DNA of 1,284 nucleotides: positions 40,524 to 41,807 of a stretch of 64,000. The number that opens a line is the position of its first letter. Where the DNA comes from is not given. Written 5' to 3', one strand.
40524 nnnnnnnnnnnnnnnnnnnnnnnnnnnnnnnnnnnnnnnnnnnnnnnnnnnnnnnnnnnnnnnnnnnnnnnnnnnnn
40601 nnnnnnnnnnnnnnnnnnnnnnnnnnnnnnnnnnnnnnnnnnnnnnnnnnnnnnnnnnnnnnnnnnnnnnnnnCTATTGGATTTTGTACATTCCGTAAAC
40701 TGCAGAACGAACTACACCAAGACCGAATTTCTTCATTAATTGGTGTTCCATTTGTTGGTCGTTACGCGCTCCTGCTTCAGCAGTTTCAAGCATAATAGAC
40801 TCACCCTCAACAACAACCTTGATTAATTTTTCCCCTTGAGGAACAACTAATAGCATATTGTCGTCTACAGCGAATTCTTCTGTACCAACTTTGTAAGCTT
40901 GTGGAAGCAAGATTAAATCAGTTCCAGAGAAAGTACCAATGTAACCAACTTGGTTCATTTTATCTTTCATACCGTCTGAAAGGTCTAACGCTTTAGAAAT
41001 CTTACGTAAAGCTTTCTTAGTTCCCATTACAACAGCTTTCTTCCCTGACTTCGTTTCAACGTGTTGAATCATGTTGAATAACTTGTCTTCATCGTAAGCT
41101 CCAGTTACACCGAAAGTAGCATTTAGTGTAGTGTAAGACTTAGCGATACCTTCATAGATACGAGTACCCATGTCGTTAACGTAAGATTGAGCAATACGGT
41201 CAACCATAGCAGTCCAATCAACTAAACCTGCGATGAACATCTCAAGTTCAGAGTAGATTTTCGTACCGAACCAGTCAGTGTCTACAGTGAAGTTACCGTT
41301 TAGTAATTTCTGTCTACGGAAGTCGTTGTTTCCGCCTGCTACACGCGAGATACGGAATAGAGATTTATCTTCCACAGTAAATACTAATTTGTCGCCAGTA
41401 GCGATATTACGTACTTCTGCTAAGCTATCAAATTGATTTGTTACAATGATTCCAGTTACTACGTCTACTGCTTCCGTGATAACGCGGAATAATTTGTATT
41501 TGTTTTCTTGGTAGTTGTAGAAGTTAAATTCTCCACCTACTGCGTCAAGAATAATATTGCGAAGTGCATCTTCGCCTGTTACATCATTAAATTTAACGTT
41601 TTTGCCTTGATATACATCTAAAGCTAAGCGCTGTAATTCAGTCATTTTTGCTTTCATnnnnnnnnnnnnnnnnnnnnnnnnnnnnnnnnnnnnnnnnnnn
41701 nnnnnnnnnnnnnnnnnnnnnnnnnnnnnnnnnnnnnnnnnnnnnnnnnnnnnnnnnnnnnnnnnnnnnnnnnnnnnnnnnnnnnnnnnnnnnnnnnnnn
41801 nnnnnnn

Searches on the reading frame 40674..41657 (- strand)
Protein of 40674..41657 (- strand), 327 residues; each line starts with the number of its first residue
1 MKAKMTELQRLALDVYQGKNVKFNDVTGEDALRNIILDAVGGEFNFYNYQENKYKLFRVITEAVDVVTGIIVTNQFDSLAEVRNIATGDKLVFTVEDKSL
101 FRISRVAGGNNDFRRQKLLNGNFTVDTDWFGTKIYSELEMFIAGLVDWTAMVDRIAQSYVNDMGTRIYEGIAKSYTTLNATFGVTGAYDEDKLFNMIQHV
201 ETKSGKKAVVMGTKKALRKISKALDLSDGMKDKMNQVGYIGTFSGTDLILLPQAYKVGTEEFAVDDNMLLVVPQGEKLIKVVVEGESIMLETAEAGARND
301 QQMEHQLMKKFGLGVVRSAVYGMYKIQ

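Call 13: search_dna_similar(query=window:40674-41657:-, collection=phages, mode=protein, max_rows=15)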
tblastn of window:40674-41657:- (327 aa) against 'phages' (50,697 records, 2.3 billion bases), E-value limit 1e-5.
Records with a match: 95; places in all: 95; records where one place covers at least 80% of the query: 82.
Best place of each record, by identity: <60% 95.
By first word of the organism name: Bacillus 35; Lactococcus 22; Enterococcus 7; Clostridioides 6; Enterocloster 6; Staphylococcus 4; Bacteriophage 4; Mammaliicoccus 4; Brevibacillus 2; Clostridium 2; and 3 more.
By host as written in the record: Lactococcus lactis 17; Bacillus anthracis Sterne 10; Bacillus anthracis 7; Bacillus cereus 6; - 6; Enterococcus faecium 4; Clostridioides difficile 3; Enterocloster bolteae DA473 3; and 28 more.
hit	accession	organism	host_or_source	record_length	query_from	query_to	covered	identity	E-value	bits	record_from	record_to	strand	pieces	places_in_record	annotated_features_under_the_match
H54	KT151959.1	Brevibacillus phage Sundance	Brevibacillus laterosporus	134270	4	326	99%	36.7%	4e-62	219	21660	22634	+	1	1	putative structural protein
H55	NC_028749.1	Brevibacillus phage Sundance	Brevibacillus laterosporus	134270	4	326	99%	36.7%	4e-62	219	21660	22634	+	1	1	putative structural protein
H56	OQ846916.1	Alicyclobacillus phage KKP_3916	Alicyclobacillus acidoterrestris strain ...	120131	7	326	98%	35.3%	1e-55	200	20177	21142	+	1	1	hypothetical protein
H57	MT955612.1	Staphylococcus phage SPbeta-like 2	Staphylococcus haemolyticus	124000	7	326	98%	34.8%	1e-50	186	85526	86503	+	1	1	hypothetical protein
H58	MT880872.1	Staphylococcus phage PhiSepi-HH3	Staphylococcus epidermidis HD21-2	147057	7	326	98%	34.8%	1e-50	186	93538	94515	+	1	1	hypothetical protein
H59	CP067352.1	Clostridioides phage ES-S-0173-01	Clostridioides sp. ES-S-0173-01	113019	1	327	100%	33.8%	8e-55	197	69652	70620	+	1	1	record has no annotation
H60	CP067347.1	Clostridioides phage ES-S-0107-01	Clostridioides sp. ES-S-0107-01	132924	8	327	98%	34.6%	3e-55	199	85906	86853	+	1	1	record has no annotation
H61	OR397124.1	Clostridioides phage AR1086-1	Clostridioides difficile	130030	8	327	98%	34.5%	3e-53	193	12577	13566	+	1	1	hypothetical protein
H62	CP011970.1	Peptoclostridium phage phiCDIF1296T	Peptoclostridium difficile strain ...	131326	8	327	98%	34.5%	3e-53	193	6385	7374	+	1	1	putative structural protein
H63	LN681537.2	Clostridium phage phiCD211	Clostridium difficile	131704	8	327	98%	34.5%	3e-53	193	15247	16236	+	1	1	Putative structural protein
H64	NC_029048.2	Clostridium phage phiCD211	Clostridium difficile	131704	8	327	98%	34.5%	3e-53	193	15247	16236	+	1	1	Putative structural protein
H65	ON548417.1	Bacillus phage vB_BanS-Thrax1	Bacillus anthracis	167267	10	326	97%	34.7%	4e-56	201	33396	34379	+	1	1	major capsid protein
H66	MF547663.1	Clostridioides phage LIBA2945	Clostridioides difficile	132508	8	327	98%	34.4%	3e-55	199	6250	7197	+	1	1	hypothetical protein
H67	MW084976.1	Bacillus phage Kirov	Bacillus cereus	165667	10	326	97%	34.6%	3e-55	199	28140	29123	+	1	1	major capsid protein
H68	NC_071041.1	Bacillus phage Kirov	Bacillus cereus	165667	10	326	97%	34.6%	3e-55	199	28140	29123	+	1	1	major capsid protein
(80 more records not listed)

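Call 25: search_protein_families(library=phrogs, proteins=[window:40674-41657:-], max_evalue=0.00001)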
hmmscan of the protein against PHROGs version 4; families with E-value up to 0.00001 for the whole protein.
window:40674-41657:- (327 aa): 4 families
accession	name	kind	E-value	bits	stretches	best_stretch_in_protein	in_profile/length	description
phrog_4088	-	unknown function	4.4e-106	355.9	1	4-327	3-332/332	-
phrog_22779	-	unknown function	1.3e-36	127.1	1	130-324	4-202/205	-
phrog_27131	-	unknown function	1.8e-10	42.1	1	6-117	6-119/119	-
phrog_16565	-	unknown function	3.6e-07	30.8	1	169-274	161-265/312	-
